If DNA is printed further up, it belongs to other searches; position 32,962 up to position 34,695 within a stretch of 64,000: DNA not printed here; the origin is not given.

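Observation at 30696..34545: NuoE/NuoF (HydBC-type) flavoprotein core coupled to a Fe-S::FrhB fusion instead of a hydrogenase or formate dehydrogenase subunit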

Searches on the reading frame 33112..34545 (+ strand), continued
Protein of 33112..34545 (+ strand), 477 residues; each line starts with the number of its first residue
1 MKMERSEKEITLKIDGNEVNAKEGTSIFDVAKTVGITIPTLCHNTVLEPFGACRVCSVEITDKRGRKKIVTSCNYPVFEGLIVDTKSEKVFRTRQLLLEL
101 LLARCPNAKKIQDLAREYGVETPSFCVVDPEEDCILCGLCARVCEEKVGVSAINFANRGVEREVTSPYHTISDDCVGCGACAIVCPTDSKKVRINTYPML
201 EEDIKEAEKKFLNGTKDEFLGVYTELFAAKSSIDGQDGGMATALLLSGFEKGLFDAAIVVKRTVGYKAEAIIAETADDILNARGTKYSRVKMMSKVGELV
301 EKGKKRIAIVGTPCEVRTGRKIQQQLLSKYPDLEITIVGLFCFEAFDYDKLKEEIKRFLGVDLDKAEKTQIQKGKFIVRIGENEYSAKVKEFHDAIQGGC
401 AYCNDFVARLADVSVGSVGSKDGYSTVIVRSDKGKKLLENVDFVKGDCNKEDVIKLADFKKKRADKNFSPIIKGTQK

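Call 25: find_encoding_contigs(protein=P0035, flank=10000, max_places=2)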
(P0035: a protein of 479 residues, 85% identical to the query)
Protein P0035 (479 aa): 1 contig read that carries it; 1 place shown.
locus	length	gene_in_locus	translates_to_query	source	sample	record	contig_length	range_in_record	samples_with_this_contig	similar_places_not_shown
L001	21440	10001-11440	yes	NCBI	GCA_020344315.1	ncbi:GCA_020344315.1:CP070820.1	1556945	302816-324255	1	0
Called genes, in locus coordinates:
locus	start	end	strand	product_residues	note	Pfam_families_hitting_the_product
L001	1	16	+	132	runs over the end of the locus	PF01568:Molydop_binding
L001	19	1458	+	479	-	PF00384:Molybdopterin (faint)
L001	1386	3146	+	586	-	PF01979:Amidohydro_1 (faint), PF07969:Amidohydro_3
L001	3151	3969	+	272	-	PF01493:GXGXG (faint)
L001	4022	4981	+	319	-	PF02289:MCH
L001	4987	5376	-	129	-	PF01982:CTP-dep_RFKase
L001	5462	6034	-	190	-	-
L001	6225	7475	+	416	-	-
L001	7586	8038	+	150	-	PF01257:2Fe-2S_thioredx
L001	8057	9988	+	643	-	PF01512:Complex1_51K, PF10531:SLBB (weak), PF10589:NADH_4Fe-4S, PF13237:Fer4_10 (weak), PF14697:Fer4_21 (weak), PF13187:Fer4_9 (weak), PF00037:Fer4 (weak)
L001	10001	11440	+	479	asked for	PF00111:Fer2 (weak), PF13510:Fer2_4, PF13183:Fer4_8 (faint), PF12838:Fer4_7, PF14697:Fer4_21, PF00037:Fer4 (weak), PF04422:FrhB_FdhB_N, PF04432:FrhB_FdhB_C, +1 more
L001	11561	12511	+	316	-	PF00149:Metallophos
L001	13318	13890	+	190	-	-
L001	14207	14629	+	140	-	PF02566:OsmC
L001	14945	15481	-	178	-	-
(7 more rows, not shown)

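Call 26: find_encoding_contigs(protein=P0098, flank=10000, max_places=2)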
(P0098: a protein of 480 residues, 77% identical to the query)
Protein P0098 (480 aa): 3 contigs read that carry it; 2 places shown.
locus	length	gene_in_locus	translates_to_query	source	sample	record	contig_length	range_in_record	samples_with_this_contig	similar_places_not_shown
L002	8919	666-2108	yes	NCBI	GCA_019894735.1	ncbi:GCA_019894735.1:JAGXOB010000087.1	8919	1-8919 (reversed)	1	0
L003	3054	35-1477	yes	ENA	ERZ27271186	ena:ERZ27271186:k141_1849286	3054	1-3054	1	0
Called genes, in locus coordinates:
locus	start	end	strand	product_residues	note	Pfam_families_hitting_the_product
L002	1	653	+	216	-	PF10589:NADH_4Fe-4S, PF13237:Fer4_10 (weak), PF14697:Fer4_21 (weak), PF13187:Fer4_9 (weak), PF12797:Fer4_2 (weak), PF00037:Fer4 (weak), PF12837:Fer4_6 (weak), PF13237:Fer4_10 (weak), +1 more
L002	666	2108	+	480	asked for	PF00111:Fer2 (weak), PF13510:Fer2_4, PF13187:Fer4_9 (faint), PF12838:Fer4_7, PF14697:Fer4_21, PF00037:Fer4 (weak), PF04422:FrhB_FdhB_N, PF04432:FrhB_FdhB_C, +1 more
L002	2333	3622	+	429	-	PF00278:Orn_DAP_Arg_deC, PF02784:Orn_Arg_deC_N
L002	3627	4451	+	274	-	PF01678:DAP_epimerase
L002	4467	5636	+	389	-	PF00155:Aminotran_1_2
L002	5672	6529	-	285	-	PF01993:MTD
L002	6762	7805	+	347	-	PF05343:Peptidase_M42, PF04389:Peptidase_M28 (faint)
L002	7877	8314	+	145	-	PF01951:Archease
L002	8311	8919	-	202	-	PF00406:ADK, PF13207:AAA_17, PF05191:ADK_lid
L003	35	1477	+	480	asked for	PF00111:Fer2 (weak), PF13510:Fer2_4, PF13187:Fer4_9 (faint), PF12838:Fer4_7, PF14697:Fer4_21, PF00037:Fer4 (weak), PF04422:FrhB_FdhB_N, PF04432:FrhB_FdhB_C, +1 more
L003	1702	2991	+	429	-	PF00278:Orn_DAP_Arg_deC, PF02784:Orn_Arg_deC_N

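Call 32: search_solved_structures(query=window:33112-34545:+, max_evalue=0.00001, show_alignments=5)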
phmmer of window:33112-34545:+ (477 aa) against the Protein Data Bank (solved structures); distinct sequences matched with E-value up to 0.00001: 84 (the best 60 are shown).
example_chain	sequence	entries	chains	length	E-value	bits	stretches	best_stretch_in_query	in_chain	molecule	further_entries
7np8_A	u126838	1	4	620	5.1e-45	157.3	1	173-467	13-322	Coenzyme F420-dependent sulfite reductase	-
7npa_A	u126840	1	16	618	7.8e-42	146.8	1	174-466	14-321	Coenzyme F420-dependent sulfite reductase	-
9tn7_A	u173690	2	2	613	5.7e-41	144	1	173-463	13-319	Coenzyme F420 hydrogenase/dehydrogenase beta subunit domain protein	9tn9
9mqx_A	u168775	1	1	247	4.2e-40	141.1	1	10-188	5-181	NADH:ubiquinone oxidoreductase chain G-like protein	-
9r51_B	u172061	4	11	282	1.2e-38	136.3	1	235-438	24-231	F420-reducing [NiFe]-hydrogenase from Methanothermococcus thermolithotrophicus subunit bet | F420-reducing [NiFe]-hydrogenase from Methanothermococcus thermolit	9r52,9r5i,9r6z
8riu_B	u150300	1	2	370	1.6e-37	132.6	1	205-469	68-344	Coenzyme F420 hydrogenase/dehydrogenase, beta subunit C terminus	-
3zfs_C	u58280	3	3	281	3.2e-35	125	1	220-440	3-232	F420-REDUCING HYDROGENASE, SUBUNIT BETA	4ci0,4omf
8a6t_A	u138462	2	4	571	1.9e-34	122.4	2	10-104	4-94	Electron bifurcating hydrogenase subunit HydA1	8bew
6qii_B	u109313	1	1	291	1.2e-33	119.8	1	216-438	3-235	Coenzyme F420 hydrogenase subunit beta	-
6qgr_B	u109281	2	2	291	1.2e-33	119.8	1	216-438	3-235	Coenzyme F420 hydrogenase subunit beta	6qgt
8rja_E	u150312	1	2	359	5.5e-29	104.5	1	133-441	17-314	Coenzyme F420 hydrogenase/dehydrogenase, beta subunit C terminus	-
9bov_A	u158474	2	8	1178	3.3e-26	95.3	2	11-104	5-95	Molybdopterin oxidoreductase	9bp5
7t2r_A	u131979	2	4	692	2.2e-25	92.6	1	8-196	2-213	NiFe hydrogenase subunit A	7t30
7p5h_A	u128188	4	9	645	1.1e-24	90.3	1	12-201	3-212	Fe-hydrogenase, subunit alpha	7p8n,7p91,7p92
7q4v_A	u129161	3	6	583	1.5e-24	89.8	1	8-255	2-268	Iron hydrogenase HydA1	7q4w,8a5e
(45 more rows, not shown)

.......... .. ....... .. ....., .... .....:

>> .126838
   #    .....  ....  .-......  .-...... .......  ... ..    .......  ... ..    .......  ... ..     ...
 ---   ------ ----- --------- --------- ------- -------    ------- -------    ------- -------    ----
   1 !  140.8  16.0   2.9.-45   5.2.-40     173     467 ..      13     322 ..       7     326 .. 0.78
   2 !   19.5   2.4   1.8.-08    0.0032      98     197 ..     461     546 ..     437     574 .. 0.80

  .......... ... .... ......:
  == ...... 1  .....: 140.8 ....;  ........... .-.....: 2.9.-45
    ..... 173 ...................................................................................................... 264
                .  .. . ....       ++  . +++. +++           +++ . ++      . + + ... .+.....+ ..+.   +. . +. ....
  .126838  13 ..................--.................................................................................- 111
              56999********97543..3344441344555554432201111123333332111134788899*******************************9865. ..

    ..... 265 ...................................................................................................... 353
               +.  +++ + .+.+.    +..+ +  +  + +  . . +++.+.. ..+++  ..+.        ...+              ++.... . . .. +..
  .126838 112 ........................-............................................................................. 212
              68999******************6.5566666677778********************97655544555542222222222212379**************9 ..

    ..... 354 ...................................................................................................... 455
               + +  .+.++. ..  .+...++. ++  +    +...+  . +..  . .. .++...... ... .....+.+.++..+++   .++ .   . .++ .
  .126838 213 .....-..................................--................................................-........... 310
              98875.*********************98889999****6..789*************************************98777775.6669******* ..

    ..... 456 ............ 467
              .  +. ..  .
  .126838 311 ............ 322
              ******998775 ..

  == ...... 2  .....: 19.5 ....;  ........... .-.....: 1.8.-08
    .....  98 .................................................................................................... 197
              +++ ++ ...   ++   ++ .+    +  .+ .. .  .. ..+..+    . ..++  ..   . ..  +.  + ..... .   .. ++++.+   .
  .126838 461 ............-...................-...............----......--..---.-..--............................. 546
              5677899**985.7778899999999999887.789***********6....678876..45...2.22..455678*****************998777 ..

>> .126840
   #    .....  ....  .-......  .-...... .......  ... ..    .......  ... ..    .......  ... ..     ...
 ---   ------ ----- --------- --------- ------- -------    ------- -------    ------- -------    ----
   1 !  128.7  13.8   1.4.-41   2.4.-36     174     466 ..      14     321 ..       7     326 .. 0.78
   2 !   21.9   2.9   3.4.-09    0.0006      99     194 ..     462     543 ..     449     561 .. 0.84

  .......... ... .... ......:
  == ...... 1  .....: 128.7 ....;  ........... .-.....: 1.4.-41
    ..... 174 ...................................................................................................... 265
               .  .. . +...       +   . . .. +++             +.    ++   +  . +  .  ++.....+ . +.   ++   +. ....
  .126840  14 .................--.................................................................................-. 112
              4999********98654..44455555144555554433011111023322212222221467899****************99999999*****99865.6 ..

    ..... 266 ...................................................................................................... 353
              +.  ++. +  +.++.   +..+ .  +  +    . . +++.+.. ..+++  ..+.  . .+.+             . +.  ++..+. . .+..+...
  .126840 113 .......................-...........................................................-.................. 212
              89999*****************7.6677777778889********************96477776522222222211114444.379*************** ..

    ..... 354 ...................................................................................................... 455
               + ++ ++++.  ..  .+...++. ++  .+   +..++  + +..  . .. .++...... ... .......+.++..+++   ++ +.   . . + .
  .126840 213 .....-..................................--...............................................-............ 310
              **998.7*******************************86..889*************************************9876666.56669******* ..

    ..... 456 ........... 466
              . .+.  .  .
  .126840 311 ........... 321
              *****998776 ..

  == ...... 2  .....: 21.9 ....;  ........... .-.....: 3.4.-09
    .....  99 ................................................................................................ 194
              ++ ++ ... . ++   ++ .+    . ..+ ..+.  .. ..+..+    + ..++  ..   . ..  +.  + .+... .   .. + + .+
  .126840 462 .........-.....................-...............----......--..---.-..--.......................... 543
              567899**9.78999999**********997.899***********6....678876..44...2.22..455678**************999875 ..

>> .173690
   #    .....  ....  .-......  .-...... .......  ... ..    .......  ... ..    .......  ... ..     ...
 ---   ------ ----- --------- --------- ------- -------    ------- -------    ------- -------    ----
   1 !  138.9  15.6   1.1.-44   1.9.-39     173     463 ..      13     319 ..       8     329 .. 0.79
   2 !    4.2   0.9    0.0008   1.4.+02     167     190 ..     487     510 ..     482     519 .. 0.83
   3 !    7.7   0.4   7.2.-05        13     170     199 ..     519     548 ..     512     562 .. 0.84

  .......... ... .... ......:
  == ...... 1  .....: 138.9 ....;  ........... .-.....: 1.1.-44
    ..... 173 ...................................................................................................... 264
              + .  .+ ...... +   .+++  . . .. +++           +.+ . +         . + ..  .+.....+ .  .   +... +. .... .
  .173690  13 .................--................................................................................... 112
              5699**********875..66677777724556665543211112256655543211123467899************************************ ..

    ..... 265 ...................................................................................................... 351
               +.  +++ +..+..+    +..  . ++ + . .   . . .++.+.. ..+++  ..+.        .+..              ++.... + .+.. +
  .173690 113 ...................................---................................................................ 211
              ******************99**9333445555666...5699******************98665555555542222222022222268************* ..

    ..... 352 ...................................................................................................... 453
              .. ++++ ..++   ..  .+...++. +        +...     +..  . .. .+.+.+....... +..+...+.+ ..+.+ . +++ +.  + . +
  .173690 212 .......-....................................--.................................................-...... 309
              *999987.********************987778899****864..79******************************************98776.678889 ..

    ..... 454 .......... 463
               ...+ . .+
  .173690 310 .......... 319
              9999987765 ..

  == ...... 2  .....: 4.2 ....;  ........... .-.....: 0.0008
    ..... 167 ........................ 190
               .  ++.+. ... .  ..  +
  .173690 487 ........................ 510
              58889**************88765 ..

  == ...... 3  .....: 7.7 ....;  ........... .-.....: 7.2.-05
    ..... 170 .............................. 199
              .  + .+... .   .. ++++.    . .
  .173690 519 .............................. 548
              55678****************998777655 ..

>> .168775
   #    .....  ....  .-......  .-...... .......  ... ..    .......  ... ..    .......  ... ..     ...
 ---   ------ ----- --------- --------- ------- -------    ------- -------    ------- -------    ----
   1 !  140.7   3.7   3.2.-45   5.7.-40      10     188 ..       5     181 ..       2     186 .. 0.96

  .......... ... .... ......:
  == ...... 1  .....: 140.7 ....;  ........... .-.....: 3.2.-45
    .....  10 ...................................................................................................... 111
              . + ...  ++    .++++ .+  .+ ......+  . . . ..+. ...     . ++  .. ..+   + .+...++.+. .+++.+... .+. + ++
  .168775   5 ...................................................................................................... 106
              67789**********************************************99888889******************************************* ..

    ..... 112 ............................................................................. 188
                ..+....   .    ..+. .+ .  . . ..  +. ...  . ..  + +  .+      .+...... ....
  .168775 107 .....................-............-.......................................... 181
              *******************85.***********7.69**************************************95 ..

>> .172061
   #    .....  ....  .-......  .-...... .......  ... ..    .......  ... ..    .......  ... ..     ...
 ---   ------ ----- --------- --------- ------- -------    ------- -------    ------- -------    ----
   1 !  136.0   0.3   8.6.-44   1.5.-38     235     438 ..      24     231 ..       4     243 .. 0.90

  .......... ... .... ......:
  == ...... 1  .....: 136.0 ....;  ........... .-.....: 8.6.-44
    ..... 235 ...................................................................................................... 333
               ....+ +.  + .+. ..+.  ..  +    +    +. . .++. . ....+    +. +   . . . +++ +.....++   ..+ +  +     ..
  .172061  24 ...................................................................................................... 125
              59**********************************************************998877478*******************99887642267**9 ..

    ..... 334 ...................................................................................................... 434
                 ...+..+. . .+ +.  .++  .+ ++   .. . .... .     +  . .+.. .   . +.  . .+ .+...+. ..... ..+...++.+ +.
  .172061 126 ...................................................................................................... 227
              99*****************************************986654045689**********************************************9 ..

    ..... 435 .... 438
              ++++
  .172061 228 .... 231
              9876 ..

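Call 41: search_protein_representatives(protein=window:33112-34545:+)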
Query: 477 residues. Proteins with E-value up to 0.001 (for the whole library): 12358; up to 1e-10: 4558; up to 1e-30: 392. The best 150 are listed.
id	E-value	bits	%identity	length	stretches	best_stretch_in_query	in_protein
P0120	1.2e-227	772.6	72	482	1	7-475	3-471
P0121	8.4e-111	387.4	57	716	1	133-467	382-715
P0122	1.5e-92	327.2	44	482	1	10-467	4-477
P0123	8.1e-88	311.6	74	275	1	171-359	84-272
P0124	1.6e-85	304.1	54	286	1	213-473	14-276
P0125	6.1e-83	295.5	56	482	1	131-388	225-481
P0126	1.4e-75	271.3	46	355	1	116-463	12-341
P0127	1.5e-65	238.2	64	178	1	200-371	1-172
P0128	1.0e-62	228.9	56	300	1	279-469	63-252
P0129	4.6e-62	226.7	47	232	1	249-475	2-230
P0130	4.7e-62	226.7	41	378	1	135-466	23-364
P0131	3.0e-59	217.5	41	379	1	134-461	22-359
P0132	4.2e-59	217.0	44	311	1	178-462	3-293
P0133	1.1e-58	215.7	54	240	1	8-192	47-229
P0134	4.3e-57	210.3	68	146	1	333-475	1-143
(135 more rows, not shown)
